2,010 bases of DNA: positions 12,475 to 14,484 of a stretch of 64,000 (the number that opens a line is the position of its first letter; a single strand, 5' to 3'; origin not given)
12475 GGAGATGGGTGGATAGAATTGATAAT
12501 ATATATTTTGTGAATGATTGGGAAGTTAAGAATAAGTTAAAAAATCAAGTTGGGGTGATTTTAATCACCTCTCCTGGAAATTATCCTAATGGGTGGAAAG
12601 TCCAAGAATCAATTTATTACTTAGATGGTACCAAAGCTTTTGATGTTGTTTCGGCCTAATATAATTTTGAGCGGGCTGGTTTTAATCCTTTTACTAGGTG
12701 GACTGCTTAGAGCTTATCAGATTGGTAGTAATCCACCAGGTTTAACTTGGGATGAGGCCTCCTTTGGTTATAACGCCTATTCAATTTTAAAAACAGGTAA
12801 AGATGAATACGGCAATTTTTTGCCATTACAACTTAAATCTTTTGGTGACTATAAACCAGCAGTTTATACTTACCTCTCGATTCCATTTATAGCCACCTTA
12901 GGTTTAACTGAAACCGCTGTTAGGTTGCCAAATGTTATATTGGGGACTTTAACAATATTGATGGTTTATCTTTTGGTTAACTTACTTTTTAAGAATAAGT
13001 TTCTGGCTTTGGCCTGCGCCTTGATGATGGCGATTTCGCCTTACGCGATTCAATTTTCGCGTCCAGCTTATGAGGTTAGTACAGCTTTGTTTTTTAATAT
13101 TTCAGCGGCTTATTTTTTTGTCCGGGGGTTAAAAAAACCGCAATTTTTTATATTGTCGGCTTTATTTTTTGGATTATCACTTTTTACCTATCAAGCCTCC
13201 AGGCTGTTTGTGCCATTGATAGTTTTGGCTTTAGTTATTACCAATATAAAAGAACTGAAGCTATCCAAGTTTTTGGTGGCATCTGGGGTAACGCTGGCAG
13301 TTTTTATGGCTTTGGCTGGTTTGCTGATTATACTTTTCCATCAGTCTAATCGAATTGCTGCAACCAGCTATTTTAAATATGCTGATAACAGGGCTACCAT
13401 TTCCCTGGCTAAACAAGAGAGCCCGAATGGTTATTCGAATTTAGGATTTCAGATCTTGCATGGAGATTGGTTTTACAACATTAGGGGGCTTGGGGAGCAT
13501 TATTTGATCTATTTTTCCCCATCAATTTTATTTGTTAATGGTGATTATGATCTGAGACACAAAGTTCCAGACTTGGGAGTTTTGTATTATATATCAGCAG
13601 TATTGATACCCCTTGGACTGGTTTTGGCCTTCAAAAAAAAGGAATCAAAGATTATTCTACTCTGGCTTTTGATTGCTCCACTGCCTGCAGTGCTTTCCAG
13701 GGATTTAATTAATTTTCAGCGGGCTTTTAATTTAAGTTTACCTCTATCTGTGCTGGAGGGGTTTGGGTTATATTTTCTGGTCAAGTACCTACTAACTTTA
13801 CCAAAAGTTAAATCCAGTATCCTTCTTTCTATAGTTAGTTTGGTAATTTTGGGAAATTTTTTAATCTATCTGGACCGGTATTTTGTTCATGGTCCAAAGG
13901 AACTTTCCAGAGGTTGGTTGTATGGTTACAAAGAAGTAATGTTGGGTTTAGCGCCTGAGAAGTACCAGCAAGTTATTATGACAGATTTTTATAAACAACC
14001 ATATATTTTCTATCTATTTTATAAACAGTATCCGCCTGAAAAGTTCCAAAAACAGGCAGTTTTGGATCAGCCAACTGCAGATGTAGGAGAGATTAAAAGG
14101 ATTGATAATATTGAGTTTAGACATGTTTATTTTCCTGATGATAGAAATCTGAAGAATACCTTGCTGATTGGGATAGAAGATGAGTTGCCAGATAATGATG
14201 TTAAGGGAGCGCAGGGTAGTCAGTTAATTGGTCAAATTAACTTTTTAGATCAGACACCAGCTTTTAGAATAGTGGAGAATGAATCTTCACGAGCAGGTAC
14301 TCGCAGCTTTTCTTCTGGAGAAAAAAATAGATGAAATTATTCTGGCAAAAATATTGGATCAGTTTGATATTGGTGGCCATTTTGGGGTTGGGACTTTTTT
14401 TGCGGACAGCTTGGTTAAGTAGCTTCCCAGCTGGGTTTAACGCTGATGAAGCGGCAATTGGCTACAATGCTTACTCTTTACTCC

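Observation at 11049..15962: Tandem array of three ArnT/PMT-like GT-C paralogs, with two further family members elsewhere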

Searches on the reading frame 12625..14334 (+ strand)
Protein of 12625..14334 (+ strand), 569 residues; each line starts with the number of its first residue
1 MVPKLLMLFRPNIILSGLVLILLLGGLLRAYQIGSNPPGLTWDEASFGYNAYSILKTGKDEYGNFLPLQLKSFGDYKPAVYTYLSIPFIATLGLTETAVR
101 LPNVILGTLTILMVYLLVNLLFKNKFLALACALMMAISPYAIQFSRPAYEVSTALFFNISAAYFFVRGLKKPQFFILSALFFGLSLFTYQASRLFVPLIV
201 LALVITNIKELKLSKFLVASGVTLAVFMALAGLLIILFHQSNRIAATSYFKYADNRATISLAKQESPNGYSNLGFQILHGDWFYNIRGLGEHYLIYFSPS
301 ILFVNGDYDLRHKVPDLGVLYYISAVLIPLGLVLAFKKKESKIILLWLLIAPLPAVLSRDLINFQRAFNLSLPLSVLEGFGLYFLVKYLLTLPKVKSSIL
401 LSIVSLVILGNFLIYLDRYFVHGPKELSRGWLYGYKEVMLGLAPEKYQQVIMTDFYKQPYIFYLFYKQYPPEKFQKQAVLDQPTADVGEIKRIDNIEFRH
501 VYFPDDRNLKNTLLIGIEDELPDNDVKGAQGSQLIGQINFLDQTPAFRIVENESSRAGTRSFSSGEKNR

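Call 5: search_protein_families(library=pfam, proteins=[window:12625-14334:+], max_evalue=0.01)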
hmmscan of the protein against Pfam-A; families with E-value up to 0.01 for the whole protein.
window:12625-14334:+ (569 aa): 3 families
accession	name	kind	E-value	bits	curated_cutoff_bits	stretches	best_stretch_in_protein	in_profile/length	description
PF13231.12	PMT_2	-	1.9e-11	44.9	26.1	1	78-228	3-153/160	Dolichyl-phosphate-mannose-protein mannosyltransferase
PF02366.24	PMT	-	1.3e-10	41.7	22.7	1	22-229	4-224/245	Dolichyl-phosphate-mannose-protein mannosyltransferase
PF14264.12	Glucos_trans_II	-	0.0019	17.9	30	1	101-353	48-285/317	Glucosyl transferase GtrII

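Call 9: search_protein_families(library=ncbifam, proteins=[window:12625-14334:+], max_evalue=0.05)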
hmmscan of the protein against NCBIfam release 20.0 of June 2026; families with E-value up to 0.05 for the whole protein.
window:12625-14334:+ (569 aa): 1 family
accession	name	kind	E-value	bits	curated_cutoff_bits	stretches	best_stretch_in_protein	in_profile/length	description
TIGR03663.1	TIGR03663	subfamily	7.8e-10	38.3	126.25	1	18-210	4-185/435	flippase activity-associated protein Agl23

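Call 10: find_homologous_proteins(query=window:12625-14334:+, max_evalue=0.00001)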
Query window:12625-14334:+ (569 aa): 1357 proteins with E <= 0.00001 among 8000 candidates; the best 120 are listed.
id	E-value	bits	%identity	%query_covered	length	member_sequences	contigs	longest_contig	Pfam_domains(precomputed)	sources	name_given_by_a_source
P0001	0.0e+0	1247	100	100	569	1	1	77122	PF02366.25,PF13231.13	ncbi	-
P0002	1.1e-180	620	53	94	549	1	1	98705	PF02366.25,PF13231.13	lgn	-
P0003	4.0e-180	618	53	96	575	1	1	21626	PF02366.25,PF13231.13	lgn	-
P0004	8.7e-180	617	55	94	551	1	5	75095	PF02366.25,PF13231.13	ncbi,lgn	-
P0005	2.2e-179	616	53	92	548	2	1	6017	PF02366.25,PF13231.13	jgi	-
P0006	5.2e-178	611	52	93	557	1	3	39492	PF13231.13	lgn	-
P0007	5.6e-178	611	52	94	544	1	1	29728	PF02366.25,PF13231.13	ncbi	-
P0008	5.6e-178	611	54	92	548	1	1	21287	PF02366.25,PF13231.13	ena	-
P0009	1.2e-177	610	54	94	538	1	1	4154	PF02366.25,PF13231.13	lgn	-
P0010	3.2e-177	609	53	94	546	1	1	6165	PF02366.25,PF13231.13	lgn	-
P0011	1.7e-176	606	51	94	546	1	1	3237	PF02366.25,PF13231.13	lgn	-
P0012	9.8e-176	604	52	93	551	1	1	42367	PF02366.25,PF13231.13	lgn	-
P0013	1.1e-175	604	52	95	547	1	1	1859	PF02366.25,PF13231.13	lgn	-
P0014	2.0e-175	603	52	94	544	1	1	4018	PF02366.25,PF13231.13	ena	-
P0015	5.1e-175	601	52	92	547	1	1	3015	PF02366.25,PF13231.13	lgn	-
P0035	2.9e-168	579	51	94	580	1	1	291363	PF02366.25,PF13231.13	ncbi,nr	ncbi:glycosyltransferase family 39 protein [Candidatus Daviesbacteria bacterium]|nr:glycosyltransfer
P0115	1.2e-155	537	50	94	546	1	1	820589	PF02366.25,PF13231.13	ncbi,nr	ncbi:MAG: glycosyltransferase family 39 protein [Candidatus Daviesbacteria bacterium]|nr:MAG: glycos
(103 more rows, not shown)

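Call 12: find_encoding_contigs(protein=P0115, flank=10000, max_places=2)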
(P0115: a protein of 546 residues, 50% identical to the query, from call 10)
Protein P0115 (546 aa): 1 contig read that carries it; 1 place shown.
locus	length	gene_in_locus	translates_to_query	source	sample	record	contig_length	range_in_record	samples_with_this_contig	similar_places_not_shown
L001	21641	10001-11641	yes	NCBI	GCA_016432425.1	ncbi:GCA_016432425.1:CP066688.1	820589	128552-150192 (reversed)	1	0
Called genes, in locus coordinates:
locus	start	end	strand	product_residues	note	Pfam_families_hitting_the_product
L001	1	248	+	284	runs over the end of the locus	PF00535:Glycos_transf_2, PF13641:Glyco_tranf_2_3, PF13632:Glyco_trans_2_3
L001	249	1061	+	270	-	PF00535:Glycos_transf_2, PF10111:Glyco_tranf_2_2 (faint)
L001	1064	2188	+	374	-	PF00534:Glycos_transf_1, PF13692:Glyco_trans_1_4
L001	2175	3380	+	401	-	-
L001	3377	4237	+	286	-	PF00535:Glycos_transf_2, PF13641:Glyco_tranf_2_3, PF13632:Glyco_trans_2_3 (weak)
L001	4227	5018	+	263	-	PF00535:Glycos_transf_2, PF10111:Glyco_tranf_2_2, PF13641:Glyco_tranf_2_3, PF13632:Glyco_trans_2_3 (faint)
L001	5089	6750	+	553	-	PF13231:PMT_2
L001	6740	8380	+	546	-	PF02366:PMT, PF13231:PMT_2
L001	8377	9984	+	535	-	PF13231:PMT_2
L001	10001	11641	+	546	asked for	PF02366:PMT, PF13231:PMT_2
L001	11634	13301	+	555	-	PF02366:PMT, PF13231:PMT_2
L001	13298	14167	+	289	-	PF00535:Glycos_transf_2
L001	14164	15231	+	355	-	PF13439:Glyco_transf_4, PF00534:Glycos_transf_1, PF13692:Glyco_trans_1_4, PF13524:Glyco_trans_1_2 (weak)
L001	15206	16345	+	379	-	-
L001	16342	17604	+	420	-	PF01943:Polysacc_synt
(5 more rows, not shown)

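Call 13: find_encoding_contigs(protein=P0035, flank=10000, max_places=2)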
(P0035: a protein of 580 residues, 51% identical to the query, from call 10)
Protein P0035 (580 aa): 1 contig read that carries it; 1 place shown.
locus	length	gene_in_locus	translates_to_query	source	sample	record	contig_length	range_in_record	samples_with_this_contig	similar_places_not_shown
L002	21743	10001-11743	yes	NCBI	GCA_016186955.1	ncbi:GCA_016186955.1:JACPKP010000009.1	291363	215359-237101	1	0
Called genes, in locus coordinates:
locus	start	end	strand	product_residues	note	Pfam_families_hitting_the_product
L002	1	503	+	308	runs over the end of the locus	PF02698:DUF218 (faint)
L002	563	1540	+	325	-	PF00288:GHMP_kinases_N, PF08544:GHMP_kinases_C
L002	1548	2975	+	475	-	-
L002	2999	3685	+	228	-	PF13580:SIS_2, PF01380:SIS (weak)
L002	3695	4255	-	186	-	PF13580:SIS_2, PF01380:SIS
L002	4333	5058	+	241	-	PF00483:NTP_transferase, PF12804:NTP_transf_3 (weak)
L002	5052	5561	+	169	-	PF00702:Hydrolase (weak), PF08645:PNK3P, PF13419:HAD_2 (weak), PF13242:Hydrolase_like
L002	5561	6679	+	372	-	PF01073:3Beta_HSD, PF01370:Epimerase, PF02719:Polysacc_synt_2 (faint), PF05368:NmrA (weak), PF16363:GDP_Man_Dehyd, PF07993:NAD_binding_4, PF01370:Epimerase, PF16363:GDP_Man_Dehyd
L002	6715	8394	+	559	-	-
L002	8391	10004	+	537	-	PF02366:PMT, PF13231:PMT_2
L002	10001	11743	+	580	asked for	PF02366:PMT, PF13231:PMT_2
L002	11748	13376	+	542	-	PF02366:PMT, PF13231:PMT_2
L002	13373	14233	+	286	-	PF00535:Glycos_transf_2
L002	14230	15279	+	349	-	PF13439:Glyco_transf_4 (weak), PF00534:Glycos_transf_1, PF13692:Glyco_trans_1_4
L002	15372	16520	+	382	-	PF04188:Mannosyl_trans2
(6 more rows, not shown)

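Call 14: search_solved_structures(query=window:12625-14334:+, max_evalue=1, show_alignments=2)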
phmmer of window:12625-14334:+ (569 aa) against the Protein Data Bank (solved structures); distinct sequences matched with E-value up to 1: 0.

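Call 17: search_solved_structures(query=A2, max_evalue=1, show_alignments=3)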
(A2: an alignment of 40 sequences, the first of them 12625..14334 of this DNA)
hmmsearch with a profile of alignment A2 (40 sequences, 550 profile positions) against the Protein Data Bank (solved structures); distinct sequences matched with E-value up to 1: 3.
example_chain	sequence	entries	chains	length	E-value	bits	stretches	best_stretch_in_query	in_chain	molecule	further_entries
5ezm_A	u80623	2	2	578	5.3e-06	28.6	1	70-238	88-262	4-amino-4-deoxy-L-arabinose transferase or related glycosyltransferases of PMT family | 4-amino-4-deoxy-L-arabinose (L-Ara4N) transferase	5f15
8i9p_Lh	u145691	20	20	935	0.0026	19.7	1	77-219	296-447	dolichyl-diphosphooligosaccharide--protein glycotransferase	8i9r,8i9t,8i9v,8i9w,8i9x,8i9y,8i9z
4b93_A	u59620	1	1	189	0.89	11.4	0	473-533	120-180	VESICLE-ASSOCIATED MEMBRANE PROTEIN 7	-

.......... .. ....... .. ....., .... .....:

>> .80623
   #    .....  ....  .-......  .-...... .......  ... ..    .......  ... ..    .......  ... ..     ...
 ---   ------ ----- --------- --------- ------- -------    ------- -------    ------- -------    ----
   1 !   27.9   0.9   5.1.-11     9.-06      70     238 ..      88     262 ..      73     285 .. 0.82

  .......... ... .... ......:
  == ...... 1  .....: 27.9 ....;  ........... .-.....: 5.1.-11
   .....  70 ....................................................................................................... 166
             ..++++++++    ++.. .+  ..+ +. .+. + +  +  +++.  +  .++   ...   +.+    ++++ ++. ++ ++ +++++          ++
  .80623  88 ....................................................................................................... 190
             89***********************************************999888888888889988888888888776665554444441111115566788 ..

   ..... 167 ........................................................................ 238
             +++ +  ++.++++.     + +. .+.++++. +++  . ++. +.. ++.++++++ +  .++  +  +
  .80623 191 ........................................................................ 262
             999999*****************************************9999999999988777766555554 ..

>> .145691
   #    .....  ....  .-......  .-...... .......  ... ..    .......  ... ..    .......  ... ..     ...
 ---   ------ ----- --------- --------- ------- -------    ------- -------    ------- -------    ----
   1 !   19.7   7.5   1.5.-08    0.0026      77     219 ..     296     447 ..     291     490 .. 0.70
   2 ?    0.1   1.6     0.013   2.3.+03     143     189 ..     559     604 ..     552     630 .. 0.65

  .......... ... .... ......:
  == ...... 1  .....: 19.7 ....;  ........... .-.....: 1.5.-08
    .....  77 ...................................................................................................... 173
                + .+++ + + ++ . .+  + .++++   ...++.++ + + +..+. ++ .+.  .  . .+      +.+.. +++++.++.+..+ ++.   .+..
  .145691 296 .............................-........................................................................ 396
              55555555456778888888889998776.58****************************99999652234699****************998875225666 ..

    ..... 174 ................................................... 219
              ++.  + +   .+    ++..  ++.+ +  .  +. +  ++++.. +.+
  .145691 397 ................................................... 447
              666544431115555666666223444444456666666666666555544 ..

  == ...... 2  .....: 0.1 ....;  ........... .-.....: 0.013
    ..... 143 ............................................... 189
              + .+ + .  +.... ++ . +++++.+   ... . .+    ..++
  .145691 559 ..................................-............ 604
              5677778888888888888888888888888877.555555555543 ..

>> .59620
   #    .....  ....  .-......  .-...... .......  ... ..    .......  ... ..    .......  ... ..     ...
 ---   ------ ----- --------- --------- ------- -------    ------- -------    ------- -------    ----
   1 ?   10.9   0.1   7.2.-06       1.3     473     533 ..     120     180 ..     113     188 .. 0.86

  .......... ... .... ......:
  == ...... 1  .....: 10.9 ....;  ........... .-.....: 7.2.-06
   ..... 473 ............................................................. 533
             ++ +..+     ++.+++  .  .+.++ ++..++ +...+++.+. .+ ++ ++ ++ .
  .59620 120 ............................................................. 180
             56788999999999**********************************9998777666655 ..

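Call 25: predict_structure(alignment_id=A2)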
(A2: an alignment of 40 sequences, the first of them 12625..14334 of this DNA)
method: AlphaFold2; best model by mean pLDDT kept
length: 569 residues; sequences in the alignment: 40
mean_pLDDT: 89.3   pTM: 0.89
mean pLDDT of the five models: 89.3, 88.7, 88.4, 87.3, 86.3
residues with pLDDT >= 90: 429; 70-90: 69; 50-70: 44; < 50: 27
segments of 3 or more residues with pLDDT < 50: 1-3, 251-255, 556-569
pLDDT, mean of each block of 10 residues (from residue 1): 50 94 98 94 94 97 89 84 97 98 98 99 98 98 91 97 98 98 95 95 97 97 97 84 55 53 61 67 74 91 92 94 97 96 97 83 89 98 97 97 98 98 95 94 94 94 97 93 78 96 93 97 90 94 97 61 41
secondary structure, 60 per line:
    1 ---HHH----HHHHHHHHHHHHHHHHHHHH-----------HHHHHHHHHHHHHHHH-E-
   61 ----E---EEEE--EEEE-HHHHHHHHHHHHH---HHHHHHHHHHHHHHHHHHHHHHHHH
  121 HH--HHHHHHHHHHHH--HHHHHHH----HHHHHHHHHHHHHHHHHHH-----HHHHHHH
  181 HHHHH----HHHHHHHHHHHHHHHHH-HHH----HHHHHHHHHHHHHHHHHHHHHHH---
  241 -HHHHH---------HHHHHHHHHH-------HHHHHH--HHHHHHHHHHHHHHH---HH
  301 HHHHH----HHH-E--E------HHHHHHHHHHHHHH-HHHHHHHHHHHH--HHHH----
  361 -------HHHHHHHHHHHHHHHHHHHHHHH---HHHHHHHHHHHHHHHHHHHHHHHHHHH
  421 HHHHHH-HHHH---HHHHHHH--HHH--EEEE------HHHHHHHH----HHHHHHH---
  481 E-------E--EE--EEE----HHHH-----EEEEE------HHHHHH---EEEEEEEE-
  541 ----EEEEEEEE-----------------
elements in order: H11-30 H42-57 E69-72 E75-78 H80-92 H96-122 H125-136 H139-145 H150-168 H174-185 H190-206 H215-237 H242-246 H256-265 H273-278 H281-295 H299-305 H324-337 H339-350 H353-356 H368-390 H394-426 H428-431 H435-441 E449-452 H459-466 H471-477 E496-498 H503-506 E512-516 H523-528 E532-539 E545-552

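Call 27: fold_search(model_id=the predicted structure, library=pdb)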
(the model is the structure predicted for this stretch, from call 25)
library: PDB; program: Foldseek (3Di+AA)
matches with E <= 10: 264; with E <= 0.001: 21
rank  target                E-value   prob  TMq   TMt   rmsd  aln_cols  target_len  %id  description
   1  8b6l_I                1.6e-07  1.00  0.47  0.40  12.5       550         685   14  Subtomogram average of the human Sec61-TRAP-OSTA-translocon (released 2022-12-07)
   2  6s7t_A                2.2e-07  1.00  0.51  0.42  13.9       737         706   12  Cryo-EM structure of human oligosaccharyltransferase complex OST-B (released 2019-12-18)
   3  3wak                  2.4e-07  1.00  0.45  0.31  13.4       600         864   13  Crystal structure of the Archaeoglobus fulgidus oligosaccharyltransferase (O29867_ARCFU) in the apo form (released 2013-10-30)
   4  8age_A                3.1e-07  1.00  0.47  0.43  15.4       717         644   13  Structure of yeast oligosaccharylransferase complex with acceptor peptide bound (released 2022-12-07)
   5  3rce_A                3.3e-07  1.00  0.45  0.38  14.4       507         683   15  Bacterial oligosaccharyltransferase PglB (released 2011-06-15)
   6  7e9s_A                9.3e-07  1.00  0.43  0.31  13.1       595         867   15  Archaeal oligosaccharyltransferase AglB from Archaeoglobus fulgidus in complex with an inhibitory peptide and a dolich (released 2021-09-08)
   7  8agb_A                9.7e-07  1.00  0.48  0.43  11.2       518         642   15  Structure of yeast oligosaccharylransferase complex with lipid-linked oligosaccharide bound (released 2022-12-07)
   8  6gxc_A                1.1e-06  1.00  0.47  0.39  14.5       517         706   14  Bacterial oligosaccharyltransferase PglB in complex with an inhibitory peptide and a reactive lipid-linked oligosaccha (released 2018-11-14)
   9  3waj                  1.9e-06  1.00  0.42  0.32  12.8       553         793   14  Crystal structure of the Archaeoglobus fulgidus oligosaccharyltransferase (O29867_ARCFU) complex with Zn and sulfate (released 2013-10-30)
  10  5ogl_A                2.2e-06  1.00  0.46  0.38  14.4       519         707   15  Structure of bacterial oligosaccharyltransferase PglB in complex with an acceptor peptide and an lipid-linked oligosac (released 2017-10-25)
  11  5f15                  2.6e-06  1.00  0.51  0.54  12.0       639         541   12  Crystal Structure of ArnT from Cupriavidus metallidurans bound to Undecaprenyl phosphate (released 2016-02-17)
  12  6ezn_F                5.0e-06  1.00  0.47  0.42  11.2       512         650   15  Cryo-EM structure of the yeast oligosaccharyltransferase (OST) complex (released 2018-01-17)
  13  5gmy_A                6.2e-06  1.00  0.44  0.31  13.1       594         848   13  Crystal structure of the Archaeoglobus fulgidus oligosaccharyltransferase (O29867_ARCFU) tethered with an acceptor pep (released 2017-02-01)
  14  9i5k_A                7.1e-06  1.00  0.44  0.50  12.7       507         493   14  Structure of the Chaetomium thermophilum Pmt4 homodimer (C2 symmetry) (released 2025-12-24)
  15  5ezm                  1.8e-05  1.00  0.52  0.55  11.2       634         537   11  Crystal Structure of ArnT from Cupriavidus metallidurans in the apo state (released 2016-02-17)
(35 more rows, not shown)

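Call 29: find_encoding_contigs(protein=P0001, flank=10000, max_places=2)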
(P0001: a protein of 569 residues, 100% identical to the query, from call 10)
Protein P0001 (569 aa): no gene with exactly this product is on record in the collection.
